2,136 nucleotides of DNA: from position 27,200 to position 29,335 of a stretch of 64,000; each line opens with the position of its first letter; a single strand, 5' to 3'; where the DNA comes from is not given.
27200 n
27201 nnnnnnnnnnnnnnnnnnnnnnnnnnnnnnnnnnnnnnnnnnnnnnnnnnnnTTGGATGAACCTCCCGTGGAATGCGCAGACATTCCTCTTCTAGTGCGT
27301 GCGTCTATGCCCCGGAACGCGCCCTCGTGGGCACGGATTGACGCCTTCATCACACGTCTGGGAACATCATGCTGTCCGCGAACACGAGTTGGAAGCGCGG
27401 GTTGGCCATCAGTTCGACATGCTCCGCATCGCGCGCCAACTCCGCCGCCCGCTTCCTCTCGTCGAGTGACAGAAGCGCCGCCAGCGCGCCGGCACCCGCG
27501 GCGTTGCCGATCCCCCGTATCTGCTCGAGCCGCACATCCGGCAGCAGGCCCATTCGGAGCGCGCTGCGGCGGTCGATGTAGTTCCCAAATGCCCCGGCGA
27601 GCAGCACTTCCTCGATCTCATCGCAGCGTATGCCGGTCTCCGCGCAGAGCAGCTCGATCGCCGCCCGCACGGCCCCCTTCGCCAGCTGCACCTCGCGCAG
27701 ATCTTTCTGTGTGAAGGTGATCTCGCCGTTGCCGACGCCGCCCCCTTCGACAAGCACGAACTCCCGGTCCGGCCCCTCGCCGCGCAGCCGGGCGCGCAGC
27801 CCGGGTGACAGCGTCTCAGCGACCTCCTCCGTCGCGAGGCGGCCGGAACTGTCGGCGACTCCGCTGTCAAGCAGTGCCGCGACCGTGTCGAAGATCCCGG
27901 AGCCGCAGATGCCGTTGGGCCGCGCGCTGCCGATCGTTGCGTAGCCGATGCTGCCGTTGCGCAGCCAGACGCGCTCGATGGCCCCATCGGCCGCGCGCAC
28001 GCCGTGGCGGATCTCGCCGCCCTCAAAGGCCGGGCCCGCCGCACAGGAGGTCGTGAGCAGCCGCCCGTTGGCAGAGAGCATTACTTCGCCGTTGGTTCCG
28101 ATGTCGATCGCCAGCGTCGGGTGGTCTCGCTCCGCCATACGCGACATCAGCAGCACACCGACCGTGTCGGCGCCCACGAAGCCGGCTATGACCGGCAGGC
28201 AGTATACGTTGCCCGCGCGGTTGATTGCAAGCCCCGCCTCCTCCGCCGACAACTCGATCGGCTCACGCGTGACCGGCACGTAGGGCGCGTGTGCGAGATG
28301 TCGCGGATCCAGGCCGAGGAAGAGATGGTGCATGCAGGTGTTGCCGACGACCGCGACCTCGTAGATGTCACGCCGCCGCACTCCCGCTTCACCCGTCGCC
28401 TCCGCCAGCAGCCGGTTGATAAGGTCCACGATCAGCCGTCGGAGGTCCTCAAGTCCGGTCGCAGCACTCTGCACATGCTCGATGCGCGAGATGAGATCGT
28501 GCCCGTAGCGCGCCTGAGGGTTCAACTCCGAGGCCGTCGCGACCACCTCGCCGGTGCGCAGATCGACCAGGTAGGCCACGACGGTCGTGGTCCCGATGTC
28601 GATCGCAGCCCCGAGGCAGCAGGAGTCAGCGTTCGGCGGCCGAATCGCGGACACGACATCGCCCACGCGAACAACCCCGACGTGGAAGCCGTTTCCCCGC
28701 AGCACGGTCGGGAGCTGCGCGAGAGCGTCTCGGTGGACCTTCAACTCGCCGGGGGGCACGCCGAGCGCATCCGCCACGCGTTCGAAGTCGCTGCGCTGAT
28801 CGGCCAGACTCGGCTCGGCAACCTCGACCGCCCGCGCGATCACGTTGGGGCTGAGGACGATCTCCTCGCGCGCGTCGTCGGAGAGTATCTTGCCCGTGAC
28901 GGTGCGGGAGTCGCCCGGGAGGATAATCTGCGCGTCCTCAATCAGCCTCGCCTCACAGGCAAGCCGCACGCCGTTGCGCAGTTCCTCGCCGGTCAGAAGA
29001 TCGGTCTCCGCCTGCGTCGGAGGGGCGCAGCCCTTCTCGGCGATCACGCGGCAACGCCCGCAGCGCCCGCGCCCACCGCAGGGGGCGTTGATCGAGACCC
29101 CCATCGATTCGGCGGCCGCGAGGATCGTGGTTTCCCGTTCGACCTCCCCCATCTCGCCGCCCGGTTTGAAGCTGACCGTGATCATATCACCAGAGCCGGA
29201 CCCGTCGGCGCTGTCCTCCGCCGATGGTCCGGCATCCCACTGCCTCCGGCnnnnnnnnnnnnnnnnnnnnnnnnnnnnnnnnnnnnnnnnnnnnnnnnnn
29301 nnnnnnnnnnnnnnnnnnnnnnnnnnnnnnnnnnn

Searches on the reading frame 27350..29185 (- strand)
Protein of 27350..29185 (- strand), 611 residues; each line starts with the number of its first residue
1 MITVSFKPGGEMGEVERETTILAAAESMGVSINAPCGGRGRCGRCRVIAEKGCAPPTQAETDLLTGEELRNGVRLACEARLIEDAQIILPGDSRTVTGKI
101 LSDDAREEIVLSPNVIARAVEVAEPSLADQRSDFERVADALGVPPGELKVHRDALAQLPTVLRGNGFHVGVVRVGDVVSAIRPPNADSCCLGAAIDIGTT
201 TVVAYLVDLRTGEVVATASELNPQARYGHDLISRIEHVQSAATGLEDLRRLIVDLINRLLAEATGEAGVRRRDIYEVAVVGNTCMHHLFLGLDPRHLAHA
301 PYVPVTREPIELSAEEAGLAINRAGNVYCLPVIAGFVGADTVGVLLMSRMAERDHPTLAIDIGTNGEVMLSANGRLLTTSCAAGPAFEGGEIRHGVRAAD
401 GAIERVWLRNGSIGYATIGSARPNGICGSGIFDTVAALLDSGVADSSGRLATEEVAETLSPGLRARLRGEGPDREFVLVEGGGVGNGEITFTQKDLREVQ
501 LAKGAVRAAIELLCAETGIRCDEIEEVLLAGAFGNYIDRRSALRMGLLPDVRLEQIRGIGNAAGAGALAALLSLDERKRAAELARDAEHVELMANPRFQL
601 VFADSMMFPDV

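Call 4: search_protein_families(library=pfam, proteins=[window:27350-29185:-], max_evalue=0.01)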
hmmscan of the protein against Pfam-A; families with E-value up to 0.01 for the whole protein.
window:27350-29185:- (611 aa): 5 families
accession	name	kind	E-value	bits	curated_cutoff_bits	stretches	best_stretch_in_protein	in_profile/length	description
PF14574.11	RACo_C_ter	-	3.1e-76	256.3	27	1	357-610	3-251/261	C-terminal domain of RACo the ASKHA domain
PF17651.6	Raco_middle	-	1.1e-62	210.9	26.8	1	191-352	1-162/163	RACo middle region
PF17650.6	RACo_linker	-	1.2e-14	54.4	26.2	1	106-185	3-83/86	RACo linker region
PF00111.32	Fer2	-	8.1e-08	32.5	21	1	15-80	13-75/77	2Fe-2S iron-sulfur cluster binding domain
PF01869.26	BcrAD_BadFG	-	0.0013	18.7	31.5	0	195-281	3-69/271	BadF/BadG/BcrA/BcrD ATPase family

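Call 5: search_protein_families(library=ncbifam, proteins=[window:27350-29185:-], max_evalue=0.01)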
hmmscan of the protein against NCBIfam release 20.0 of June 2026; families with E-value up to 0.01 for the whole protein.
window:27350-29185:- (611 aa): 11 families
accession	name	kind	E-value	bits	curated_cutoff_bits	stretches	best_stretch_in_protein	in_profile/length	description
NF040756.1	corr_regen_AcsV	exception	1.7e-124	416.5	800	1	4-602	2-617/632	corrinoid activation/regeneration protein AcsV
TIGR04270.1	Rama_corrin_act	subfamily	6.1e-44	150.3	500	1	192-602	2-410/534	methylamine methyltransferase corrinoid protein reductive activase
TIGR01941.1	nqrF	equivalog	4.8e-11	42.2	295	1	14-92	45-123/405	NADH:ubiquinone reductase (Na(+)-transporting) subunit F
NF058606.1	GlBtMonoRdsGbcB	equivalog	2.7e-05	23.3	500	1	2-85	278-358/362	glycine betaine monooxygenase reductase subunit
TIGR02007.1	fdx_isc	equivalog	0.00033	20.8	132.1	1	5-83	10-92/110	ISC system 2Fe-2S type ferredoxin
NF007964.0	PRK10684.1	equivalog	0.0011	18.1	383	1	18-86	266-331/333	NADH oxidoreductase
NF004317.0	PRK05713.1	equivalog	0.0015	17.9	338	1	14-88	12-83/312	iron-sulfur-binding ferredoxin reductase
NF040810.1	BenC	equivalog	0.0016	17.7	430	1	14-96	16-98/333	benzoate 1,2-dioxygenase electron transfer component BenC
NF041393.1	Frdxn_Halo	equivalog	0.0025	17.6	150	1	14-85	41-110/128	ferredoxin Fer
TIGR02008.1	fdx_plant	subfamily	0.0033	17.1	81.15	1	14-87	18-88/97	ferredoxin [2Fe-2S]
NF008822.0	PRK11872.1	equivalog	0.0054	15.8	402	1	14-92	18-95/341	anthranilate 1,2-dioxygenase electron transfer component AntC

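Call 12: find_homologous_proteins(query=window:27350-29185:-, max_evalue=1e-30)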
Query window:27350-29185:- (611 aa): 7984 proteins with E <= 1e-30 among 8000 candidates; the best 120 are listed.
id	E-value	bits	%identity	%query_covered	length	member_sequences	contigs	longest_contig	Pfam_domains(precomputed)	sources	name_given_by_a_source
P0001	0.0e+0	1330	100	100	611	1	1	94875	PF17650.7,PF00111.33,PF17651.7,PF14574.12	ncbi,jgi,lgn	ncbi:MAG: ASKHA domain-containing protein [Armatimonadota bacterium]|jgi:uncharacterized 2Fe-2S/4Fe-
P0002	0.0e+0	1147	86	100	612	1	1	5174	PF17650.7,PF00111.33,PF17651.7,PF14574.12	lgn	-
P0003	0.0e+0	1142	87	100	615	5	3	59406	PF17650.7,PF17651.7,PF14574.12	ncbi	-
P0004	0.0e+0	1134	84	100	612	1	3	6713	PF17650.7,PF00111.33,PF17651.7,PF14574.12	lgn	-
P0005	0.0e+0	1129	84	100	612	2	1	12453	PF17650.7,PF00111.33,PF17651.7,PF14574.12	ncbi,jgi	-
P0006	0.0e+0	1119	84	100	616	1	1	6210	PF17650.7,PF00111.33,PF17651.7,PF14574.12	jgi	jgi:uncharacterized 2Fe-2S/4Fe-4S cluster protein (DUF4445 family)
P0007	0.0e+0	1118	83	100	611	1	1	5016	PF17650.7,PF00111.33,PF17651.7,PF14574.12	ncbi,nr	ncbi:MAG: DUF4445 domain-containing protein [Armatimonadia bacterium]|nr:DUF4445 domain-containing p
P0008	0.0e+0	1102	82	100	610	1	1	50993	PF17650.7,PF00111.33,PF17651.7,PF14574.12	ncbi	-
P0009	0.0e+0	1092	81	100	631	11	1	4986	PF17650.7,PF00111.33,PF17651.7,PF14574.12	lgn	-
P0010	0.0e+0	1050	78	100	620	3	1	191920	PF17650.7,PF00111.33,PF17651.7,PF14574.12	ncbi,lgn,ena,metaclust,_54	metaclust:\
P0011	0.0e+0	1048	79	100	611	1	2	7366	PF17650.7,PF00111.33,PF17651.7,PF14574.12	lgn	-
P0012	1.0e-296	1003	75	100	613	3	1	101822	PF17650.7,PF00111.33,PF17651.7,PF14574.12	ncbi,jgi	-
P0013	3.1e-290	982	74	100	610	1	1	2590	PF17650.7,PF00111.33,PF17651.7,PF14574.12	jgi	-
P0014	4.3e-288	975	73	100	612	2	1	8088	PF17650.7,PF00111.33,PF17651.7,PF14574.12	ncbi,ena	-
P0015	1.5e-287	973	74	100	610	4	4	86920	PF17650.7,PF00111.33,PF17651.7,PF14574.12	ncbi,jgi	-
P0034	3.4e-216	738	60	100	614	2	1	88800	PF17650.7,PF00111.33,PF17651.7,PF14574.12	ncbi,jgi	-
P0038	3.2e-180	619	50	99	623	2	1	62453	PF17650.7,PF00111.33,PF17651.7,PF14574.12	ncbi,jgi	-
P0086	1.6e-169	584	49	100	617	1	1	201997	PF17650.7,PF00111.33,PF17651.7,PF14574.12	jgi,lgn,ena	-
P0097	3.2e-167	576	48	99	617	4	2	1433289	PF17650.7,PF00111.33,PF17651.7,PF14574.12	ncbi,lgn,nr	ncbi:MAG: DUF4445 domain-containing protein [Armatimonadetes bacterium]|nr:DUF4445 domain-containing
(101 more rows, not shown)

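Call 13: find_encoding_contigs(protein=P0010, flank=10000, max_places=1)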
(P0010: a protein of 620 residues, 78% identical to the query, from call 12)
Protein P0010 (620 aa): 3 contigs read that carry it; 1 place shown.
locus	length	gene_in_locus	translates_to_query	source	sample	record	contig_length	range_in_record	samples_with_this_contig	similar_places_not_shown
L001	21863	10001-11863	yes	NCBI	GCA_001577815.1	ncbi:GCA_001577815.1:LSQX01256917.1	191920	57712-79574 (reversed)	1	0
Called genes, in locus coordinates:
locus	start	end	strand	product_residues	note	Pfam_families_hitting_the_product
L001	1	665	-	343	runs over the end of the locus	PF03734:YkuD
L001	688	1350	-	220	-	PF01081:Aldolase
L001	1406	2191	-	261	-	PF04909:Amidohydro_2 (weak)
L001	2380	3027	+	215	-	PF00625:Guanylate_kin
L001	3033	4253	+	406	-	PF02441:Flavoprotein, PF04127:DFP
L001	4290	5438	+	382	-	PF00438:S-AdoMet_synt_N, PF02772:S-AdoMet_synt_M, PF02773:S-AdoMet_synt_C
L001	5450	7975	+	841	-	PF17764:PriA_3primeBD, PF00270:DEAD, PF04851:ResIII, PF18319:Zn_ribbon_PriA, PF00271:Helicase_C, PF18074:PriA_C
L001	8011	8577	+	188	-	PF01327:Pep_deformylase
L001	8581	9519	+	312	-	PF00551:Formyl_trans_N, PF02911:Formyl_trans_C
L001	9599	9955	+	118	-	PF13424:TPR_12 (faint), PF13432:TPR_16, PF13414:TPR_11, PF14559:TPR_19, PF14559:TPR_19 (weak), PF21033:RMD1-3 (weak), PF07719:TPR_2 (weak), PF00515:TPR_1 (weak), +7 more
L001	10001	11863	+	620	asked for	PF00111:Fer2 (weak), PF17650:RACo_linker, PF17651:Raco_middle, PF14574:RACo_C_ter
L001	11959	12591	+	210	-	PF02607:B12-binding_2, PF02310:B12-binding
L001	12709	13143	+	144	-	PF00892:EamA (weak), PF10639:TMEM234 (weak)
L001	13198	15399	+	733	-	PF09586:YfhO (weak)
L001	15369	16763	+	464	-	PF02310:B12-binding, PF04055:Radical_SAM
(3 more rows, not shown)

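Call 14: find_encoding_contigs(protein=P0012, flank=10000, max_places=1)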
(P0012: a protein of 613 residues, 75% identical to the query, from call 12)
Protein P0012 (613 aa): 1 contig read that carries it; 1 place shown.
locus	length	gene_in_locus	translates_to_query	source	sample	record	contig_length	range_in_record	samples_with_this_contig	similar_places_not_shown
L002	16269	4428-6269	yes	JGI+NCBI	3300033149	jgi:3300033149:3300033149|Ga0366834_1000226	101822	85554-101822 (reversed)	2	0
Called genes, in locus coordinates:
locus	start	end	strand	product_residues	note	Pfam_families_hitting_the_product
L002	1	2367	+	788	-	?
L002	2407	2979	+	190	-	PF01327:Pep_deformylase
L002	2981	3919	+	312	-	PF00551:Formyl_trans_N, PF02911:Formyl_trans_C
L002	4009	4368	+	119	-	PF21033:RMD1-3 (faint), PF00515:TPR_1 (faint), PF13432:TPR_16, PF12895:ANAPC3, PF14559:TPR_19, PF07719:TPR_2 (weak), PF13432:TPR_16 (weak), PF14559:TPR_19 (weak), +7 more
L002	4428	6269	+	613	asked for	PF00111:Fer2, PF17650:RACo_linker, PF17651:Raco_middle, PF14574:RACo_C_ter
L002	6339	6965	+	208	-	PF02607:B12-binding_2, PF02310:B12-binding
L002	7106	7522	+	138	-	PF00892:EamA (weak)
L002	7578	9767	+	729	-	PF09586:YfhO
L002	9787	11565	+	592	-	-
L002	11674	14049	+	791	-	PF09586:YfhO (faint)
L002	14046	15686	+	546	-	PF13231:PMT_2 (weak)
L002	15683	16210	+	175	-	PF00702:Hydrolase (faint), PF08282:Hydrolase_3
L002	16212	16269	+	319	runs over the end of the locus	PF00535:Glycos_transf_2, PF13641:Glyco_tranf_2_3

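Call 15: find_encoding_contigs(protein=P0034, flank=10000, max_places=1)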
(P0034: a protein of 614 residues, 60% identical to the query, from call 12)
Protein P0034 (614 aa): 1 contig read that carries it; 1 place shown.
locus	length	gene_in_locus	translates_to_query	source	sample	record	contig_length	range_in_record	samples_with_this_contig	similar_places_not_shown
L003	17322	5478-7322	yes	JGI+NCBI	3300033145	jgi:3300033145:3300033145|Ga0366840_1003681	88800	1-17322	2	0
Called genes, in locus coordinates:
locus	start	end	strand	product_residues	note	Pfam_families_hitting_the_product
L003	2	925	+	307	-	?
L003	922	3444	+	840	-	PF17764:PriA_3primeBD, PF00270:DEAD, PF04851:ResIII, PF18319:Zn_ribbon_PriA, PF00271:Helicase_C (weak), PF18074:PriA_C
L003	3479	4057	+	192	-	PF01327:Pep_deformylase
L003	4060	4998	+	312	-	PF00551:Formyl_trans_N, PF02911:Formyl_trans_C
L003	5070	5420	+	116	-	PF13432:TPR_16, PF13414:TPR_11 (weak), PF12895:ANAPC3 (weak), PF14559:TPR_19, PF07719:TPR_2 (weak), PF13424:TPR_12, PF13371:TPR_9 (weak), PF13432:TPR_16, +8 more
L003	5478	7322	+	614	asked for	PF00111:Fer2, PF17650:RACo_linker, PF17651:Raco_middle, PF14574:RACo_C_ter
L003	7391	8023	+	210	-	PF02607:B12-binding_2, PF02310:B12-binding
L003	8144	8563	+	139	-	PF00892:EamA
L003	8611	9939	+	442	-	PF09586:YfhO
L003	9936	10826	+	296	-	PF09586:YfhO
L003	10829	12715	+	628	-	-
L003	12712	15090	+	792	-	PF09586:YfhO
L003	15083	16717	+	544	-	PF13231:PMT_2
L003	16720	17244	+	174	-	PF00702:Hydrolase (weak), PF08282:Hydrolase_3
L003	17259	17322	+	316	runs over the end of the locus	PF00535:Glycos_transf_2, PF13641:Glyco_tranf_2_3, PF13632:Glyco_trans_2_3 (faint)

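Call 16: find_encoding_contigs(protein=P0097, flank=10000, max_places=1)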
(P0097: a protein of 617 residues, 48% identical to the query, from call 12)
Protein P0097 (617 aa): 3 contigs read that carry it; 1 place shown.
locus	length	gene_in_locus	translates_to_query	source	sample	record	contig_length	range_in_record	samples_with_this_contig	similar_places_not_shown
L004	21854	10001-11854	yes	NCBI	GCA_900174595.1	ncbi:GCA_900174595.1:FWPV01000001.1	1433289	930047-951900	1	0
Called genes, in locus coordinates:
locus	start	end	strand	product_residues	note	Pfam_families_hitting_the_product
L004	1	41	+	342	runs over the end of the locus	PF13421:Band_7_1, PF01145:Band_7, PF12773:DZR, PF13240:Zn_Ribbon_1 (weak), PF13248:Zn_ribbon_3 (faint), PF13240:Zn_Ribbon_1 (weak)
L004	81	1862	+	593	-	-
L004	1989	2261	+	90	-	PF01169:GDT1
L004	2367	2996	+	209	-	PF00625:Guanylate_kin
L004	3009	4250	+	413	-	PF02441:Flavoprotein, PF04127:DFP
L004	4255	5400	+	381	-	PF00438:S-AdoMet_synt_N, PF02772:S-AdoMet_synt_M, PF02773:S-AdoMet_synt_C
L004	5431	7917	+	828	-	PF17764:PriA_3primeBD, PF04851:ResIII, PF00270:DEAD, PF18319:Zn_ribbon_PriA, PF00271:Helicase_C (weak), PF18074:PriA_C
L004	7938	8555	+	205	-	PF01327:Pep_deformylase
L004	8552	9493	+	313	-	PF00551:Formyl_trans_N, PF02911:Formyl_trans_C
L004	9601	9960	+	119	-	PF14559:TPR_19, PF23914:TPR_CcmH_CycH (weak), PF13424:TPR_12, PF00515:TPR_1, PF07719:TPR_2, PF13181:TPR_8, PF13428:TPR_14 (weak), PF13432:TPR_16 (weak), +5 more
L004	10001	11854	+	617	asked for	PF00111:Fer2, PF17650:RACo_linker, PF17651:Raco_middle, PF14574:RACo_C_ter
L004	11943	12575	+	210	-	PF02607:B12-binding_2, PF02310:B12-binding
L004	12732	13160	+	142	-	PF00892:EamA (weak)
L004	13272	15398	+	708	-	PF09586:YfhO (faint)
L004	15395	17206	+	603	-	PF20176:DUF6541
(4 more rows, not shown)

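Call 17: find_encoding_contigs(protein=P0086, flank=10000, max_places=1)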
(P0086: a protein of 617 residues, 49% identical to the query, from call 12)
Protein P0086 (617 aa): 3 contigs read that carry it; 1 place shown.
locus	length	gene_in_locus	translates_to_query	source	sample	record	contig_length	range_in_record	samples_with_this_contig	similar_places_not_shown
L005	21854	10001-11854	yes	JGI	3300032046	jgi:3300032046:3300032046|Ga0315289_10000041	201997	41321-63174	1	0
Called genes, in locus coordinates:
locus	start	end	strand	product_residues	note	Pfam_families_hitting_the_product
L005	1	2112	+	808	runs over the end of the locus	-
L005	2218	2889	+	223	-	PF00625:Guanylate_kin, PF13238:AAA_18 (weak)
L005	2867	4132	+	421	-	PF02441:Flavoprotein, PF04127:DFP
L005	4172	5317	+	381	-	PF00438:S-AdoMet_synt_N, PF02772:S-AdoMet_synt_M, PF02773:S-AdoMet_synt_C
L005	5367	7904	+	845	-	PF17764:PriA_3primeBD, PF00270:DEAD, PF04851:ResIII, PF00271:Helicase_C, PF18319:Zn_ribbon_PriA, PF18074:PriA_C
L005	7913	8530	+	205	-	PF01327:Pep_deformylase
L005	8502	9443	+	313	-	PF00551:Formyl_trans_N, PF02911:Formyl_trans_C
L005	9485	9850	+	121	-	PF13428:TPR_14 (faint), PF14559:TPR_19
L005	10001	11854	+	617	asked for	PF00111:Fer2, PF17650:RACo_linker, PF17651:Raco_middle, PF14574:RACo_C_ter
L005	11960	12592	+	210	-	PF02607:B12-binding_2, PF02310:B12-binding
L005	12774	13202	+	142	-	PF00892:EamA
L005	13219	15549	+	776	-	PF09586:YfhO (faint)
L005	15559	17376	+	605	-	-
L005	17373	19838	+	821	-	PF09586:YfhO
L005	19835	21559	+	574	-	PF13231:PMT_2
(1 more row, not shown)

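Call 18: find_encoding_contigs(protein=P0038, flank=10000, max_places=1)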
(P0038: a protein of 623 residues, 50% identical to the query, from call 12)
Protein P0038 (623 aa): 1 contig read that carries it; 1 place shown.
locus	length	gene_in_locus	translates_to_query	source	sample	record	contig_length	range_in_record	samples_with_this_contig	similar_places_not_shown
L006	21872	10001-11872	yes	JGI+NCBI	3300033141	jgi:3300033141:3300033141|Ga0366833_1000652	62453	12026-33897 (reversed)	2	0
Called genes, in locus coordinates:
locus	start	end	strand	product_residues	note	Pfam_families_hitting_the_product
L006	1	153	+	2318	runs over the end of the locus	PF13620:CarboxypepD_reg, PF13715:CarbopepD_reg_2 (faint), PF17210:SdrD_B (faint), PF17802:SpaA (faint), PF22904:NOMO1-like_2nd (weak), PF13620:CarboxypepD_reg (weak)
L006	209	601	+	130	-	-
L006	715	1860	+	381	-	-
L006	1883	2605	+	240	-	PF00625:Guanylate_kin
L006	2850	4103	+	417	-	PF02441:Flavoprotein, PF04127:DFP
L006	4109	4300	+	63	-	-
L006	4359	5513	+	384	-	PF00438:S-AdoMet_synt_N, PF02772:S-AdoMet_synt_M, PF02773:S-AdoMet_synt_C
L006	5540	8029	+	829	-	PF17764:PriA_3primeBD, PF00270:DEAD, PF04851:ResIII, PF18319:Zn_ribbon_PriA, PF00271:Helicase_C, PF18074:PriA_C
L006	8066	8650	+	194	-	PF01327:Pep_deformylase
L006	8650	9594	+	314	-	PF00551:Formyl_trans_N, PF02911:Formyl_trans_C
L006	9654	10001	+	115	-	-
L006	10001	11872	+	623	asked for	PF00111:Fer2, PF17650:RACo_linker, PF17651:Raco_middle, PF14574:RACo_C_ter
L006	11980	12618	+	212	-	PF02607:B12-binding_2, PF02310:B12-binding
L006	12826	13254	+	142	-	PF00892:EamA, PF10639:TMEM234 (weak)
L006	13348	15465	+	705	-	-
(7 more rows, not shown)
